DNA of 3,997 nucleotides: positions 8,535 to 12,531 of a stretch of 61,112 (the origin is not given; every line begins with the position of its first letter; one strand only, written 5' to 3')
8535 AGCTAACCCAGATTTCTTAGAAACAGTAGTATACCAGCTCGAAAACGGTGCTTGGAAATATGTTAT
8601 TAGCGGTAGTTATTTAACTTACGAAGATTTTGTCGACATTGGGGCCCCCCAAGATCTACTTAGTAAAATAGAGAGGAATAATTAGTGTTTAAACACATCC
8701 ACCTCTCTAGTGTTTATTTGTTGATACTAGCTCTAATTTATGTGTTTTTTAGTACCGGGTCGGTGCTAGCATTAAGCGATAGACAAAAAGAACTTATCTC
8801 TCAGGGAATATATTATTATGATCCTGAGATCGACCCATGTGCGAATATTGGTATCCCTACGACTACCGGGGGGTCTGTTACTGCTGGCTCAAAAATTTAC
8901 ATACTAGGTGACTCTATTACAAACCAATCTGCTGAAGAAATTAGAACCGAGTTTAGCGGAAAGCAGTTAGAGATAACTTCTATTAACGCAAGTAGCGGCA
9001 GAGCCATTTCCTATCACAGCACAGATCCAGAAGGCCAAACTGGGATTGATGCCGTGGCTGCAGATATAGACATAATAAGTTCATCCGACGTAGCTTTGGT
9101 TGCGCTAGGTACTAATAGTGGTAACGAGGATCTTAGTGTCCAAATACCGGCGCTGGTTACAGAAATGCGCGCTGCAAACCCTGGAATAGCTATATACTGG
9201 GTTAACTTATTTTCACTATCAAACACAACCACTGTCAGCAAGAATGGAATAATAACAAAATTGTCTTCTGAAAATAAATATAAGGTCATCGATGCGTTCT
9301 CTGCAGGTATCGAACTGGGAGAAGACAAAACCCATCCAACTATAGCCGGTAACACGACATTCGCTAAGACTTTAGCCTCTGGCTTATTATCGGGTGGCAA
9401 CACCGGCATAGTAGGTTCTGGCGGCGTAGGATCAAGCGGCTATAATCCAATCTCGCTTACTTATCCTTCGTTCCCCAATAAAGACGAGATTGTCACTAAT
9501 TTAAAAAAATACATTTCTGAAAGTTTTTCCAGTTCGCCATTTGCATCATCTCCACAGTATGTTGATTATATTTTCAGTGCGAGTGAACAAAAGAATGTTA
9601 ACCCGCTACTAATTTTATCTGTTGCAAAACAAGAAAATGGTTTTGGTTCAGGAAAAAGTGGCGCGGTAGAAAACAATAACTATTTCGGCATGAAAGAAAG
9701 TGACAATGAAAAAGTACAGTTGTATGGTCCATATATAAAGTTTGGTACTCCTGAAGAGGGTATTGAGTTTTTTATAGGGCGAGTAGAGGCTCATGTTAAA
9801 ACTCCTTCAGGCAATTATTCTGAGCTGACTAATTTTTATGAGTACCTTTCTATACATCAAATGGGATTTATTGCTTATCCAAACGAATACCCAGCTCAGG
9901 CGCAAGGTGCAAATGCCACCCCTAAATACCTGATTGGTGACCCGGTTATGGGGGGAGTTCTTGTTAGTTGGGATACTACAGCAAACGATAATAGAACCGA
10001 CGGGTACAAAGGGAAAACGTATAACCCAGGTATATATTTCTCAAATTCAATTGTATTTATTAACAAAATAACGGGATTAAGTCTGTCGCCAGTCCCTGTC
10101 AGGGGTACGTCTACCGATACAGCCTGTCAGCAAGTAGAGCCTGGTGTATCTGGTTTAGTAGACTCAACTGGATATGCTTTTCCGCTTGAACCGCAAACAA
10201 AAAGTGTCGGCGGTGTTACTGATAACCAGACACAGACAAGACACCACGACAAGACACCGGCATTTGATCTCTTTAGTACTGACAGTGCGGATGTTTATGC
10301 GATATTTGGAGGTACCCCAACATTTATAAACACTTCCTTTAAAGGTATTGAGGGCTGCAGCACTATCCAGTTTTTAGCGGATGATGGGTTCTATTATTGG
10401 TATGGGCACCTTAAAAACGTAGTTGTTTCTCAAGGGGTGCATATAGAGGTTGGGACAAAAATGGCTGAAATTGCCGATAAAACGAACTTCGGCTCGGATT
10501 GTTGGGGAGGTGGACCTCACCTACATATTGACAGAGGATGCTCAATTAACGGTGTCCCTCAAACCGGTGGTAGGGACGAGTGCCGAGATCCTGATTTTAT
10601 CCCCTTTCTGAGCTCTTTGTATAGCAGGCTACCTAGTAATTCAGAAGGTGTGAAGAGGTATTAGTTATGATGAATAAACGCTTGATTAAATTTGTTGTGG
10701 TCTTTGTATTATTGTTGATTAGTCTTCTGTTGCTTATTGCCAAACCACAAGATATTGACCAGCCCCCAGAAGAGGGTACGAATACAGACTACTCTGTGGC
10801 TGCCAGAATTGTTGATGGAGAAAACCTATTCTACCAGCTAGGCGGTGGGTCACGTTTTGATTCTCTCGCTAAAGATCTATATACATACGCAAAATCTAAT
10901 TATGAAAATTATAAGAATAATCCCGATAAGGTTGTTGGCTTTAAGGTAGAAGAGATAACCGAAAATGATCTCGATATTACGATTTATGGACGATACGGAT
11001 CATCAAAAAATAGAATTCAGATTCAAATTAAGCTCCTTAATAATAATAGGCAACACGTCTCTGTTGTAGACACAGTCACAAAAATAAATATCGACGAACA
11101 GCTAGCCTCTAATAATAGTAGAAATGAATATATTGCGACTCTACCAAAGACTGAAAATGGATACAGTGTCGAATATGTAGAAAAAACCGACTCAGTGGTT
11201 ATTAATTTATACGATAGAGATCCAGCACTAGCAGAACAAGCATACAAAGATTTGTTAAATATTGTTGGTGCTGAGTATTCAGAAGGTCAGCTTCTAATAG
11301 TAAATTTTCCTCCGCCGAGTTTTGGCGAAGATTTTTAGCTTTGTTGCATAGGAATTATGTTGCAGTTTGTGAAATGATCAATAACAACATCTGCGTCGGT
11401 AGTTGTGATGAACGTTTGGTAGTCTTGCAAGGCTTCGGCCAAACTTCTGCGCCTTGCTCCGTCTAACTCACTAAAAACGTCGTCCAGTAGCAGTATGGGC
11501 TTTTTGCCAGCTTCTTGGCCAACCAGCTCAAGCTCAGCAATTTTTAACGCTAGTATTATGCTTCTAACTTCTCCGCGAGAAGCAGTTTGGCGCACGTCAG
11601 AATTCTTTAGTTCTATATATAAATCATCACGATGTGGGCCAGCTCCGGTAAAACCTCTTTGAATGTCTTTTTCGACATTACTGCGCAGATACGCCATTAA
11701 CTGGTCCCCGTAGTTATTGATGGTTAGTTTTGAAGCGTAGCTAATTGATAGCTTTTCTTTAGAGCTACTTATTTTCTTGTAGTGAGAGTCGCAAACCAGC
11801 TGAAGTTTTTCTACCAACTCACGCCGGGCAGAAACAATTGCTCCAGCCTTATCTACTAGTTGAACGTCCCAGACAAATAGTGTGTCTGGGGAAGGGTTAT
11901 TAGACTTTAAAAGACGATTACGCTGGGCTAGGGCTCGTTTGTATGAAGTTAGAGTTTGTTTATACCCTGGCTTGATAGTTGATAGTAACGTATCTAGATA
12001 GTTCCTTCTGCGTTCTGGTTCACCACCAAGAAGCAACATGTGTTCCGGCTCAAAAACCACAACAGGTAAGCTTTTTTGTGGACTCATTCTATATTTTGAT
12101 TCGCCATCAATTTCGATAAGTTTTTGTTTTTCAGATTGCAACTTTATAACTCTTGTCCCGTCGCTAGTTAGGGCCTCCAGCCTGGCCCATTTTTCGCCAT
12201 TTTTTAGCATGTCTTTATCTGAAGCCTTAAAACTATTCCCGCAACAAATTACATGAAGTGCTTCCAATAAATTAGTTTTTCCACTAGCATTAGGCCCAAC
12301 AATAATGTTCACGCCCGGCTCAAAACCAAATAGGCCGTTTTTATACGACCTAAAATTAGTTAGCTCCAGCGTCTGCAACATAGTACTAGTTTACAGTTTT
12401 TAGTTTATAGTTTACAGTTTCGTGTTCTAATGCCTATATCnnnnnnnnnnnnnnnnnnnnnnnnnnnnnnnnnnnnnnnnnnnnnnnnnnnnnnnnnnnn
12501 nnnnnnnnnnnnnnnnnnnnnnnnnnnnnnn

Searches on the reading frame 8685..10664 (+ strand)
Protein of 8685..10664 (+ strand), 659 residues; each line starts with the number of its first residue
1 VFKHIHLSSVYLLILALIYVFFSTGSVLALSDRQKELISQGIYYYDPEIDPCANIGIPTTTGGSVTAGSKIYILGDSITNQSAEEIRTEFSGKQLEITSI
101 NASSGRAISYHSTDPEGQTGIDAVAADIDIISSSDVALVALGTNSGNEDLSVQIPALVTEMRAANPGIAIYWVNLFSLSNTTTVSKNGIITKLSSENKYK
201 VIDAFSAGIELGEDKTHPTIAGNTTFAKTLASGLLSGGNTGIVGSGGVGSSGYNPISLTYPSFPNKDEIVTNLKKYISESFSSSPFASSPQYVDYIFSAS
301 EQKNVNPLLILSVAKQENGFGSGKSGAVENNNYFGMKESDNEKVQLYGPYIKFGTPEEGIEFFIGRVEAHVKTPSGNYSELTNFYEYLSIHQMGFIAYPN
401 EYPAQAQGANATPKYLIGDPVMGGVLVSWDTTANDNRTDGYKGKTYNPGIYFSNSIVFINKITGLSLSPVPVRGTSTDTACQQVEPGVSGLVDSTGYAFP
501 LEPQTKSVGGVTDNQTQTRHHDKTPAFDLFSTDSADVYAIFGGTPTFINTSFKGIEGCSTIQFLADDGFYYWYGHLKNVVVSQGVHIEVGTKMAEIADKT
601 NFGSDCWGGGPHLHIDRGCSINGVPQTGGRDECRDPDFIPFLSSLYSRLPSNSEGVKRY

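Call 23: search_protein_families(library=pfam, proteins=[window:8685-10664:+], max_evalue=0.001)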
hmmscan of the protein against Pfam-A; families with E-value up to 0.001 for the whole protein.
window:8685-10664:+ (659 aa): 2 families
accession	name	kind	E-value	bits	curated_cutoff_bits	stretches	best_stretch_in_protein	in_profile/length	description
PF01551.29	Peptidase_M23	-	1e-07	32.4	28.7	1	527-615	6-85/96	Peptidase family M23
PF01832.25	Glucosaminidase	-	1.3e-05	26.3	30.2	1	297-372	5-81/123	Mannosyl-glycoprotein endo-beta-N-acetylglucosaminidase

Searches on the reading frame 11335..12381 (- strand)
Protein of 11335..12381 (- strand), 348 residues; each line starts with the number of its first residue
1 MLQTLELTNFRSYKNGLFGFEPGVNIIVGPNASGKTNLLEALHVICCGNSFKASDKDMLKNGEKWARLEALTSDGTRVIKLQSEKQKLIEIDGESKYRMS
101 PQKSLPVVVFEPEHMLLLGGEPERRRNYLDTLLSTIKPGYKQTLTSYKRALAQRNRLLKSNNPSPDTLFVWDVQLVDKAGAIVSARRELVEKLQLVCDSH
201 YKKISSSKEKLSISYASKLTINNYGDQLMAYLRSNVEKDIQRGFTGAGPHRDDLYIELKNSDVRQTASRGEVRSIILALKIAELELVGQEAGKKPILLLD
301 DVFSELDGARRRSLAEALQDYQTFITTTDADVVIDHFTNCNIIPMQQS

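Call 23: search_protein_families(library=pfam, proteins=[window:11335-12381:-], max_evalue=0.001)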
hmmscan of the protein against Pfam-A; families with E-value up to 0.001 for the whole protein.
window:11335-12381:- (348 aa): 6 families
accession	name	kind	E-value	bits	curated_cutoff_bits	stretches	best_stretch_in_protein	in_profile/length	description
PF02463.25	SMC_N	-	2.7e-19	69.9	40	1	1-336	1-205/220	RecF/RecN/SMC N terminal domain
PF13476.12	AAA_23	-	2.4e-13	51.6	27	1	5-96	2-82/201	AAA domain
PF13175.12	AAA_15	-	3.8e-11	43.6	32.1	1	1-120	1-92/374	AAA ATPase domain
PF13304.12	AAA_21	-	9e-10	39.5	27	1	24-67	1-46/304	AAA domain, putative AbiEii toxin, Type IV TA system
PF13555.12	AAA_29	-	5.9e-05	23.2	27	1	2-50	1-50/61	P-loop containing region of AAA domain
PF13514.12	AAA_27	-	0.00018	21.6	22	1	2-92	3-98/206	AAA domain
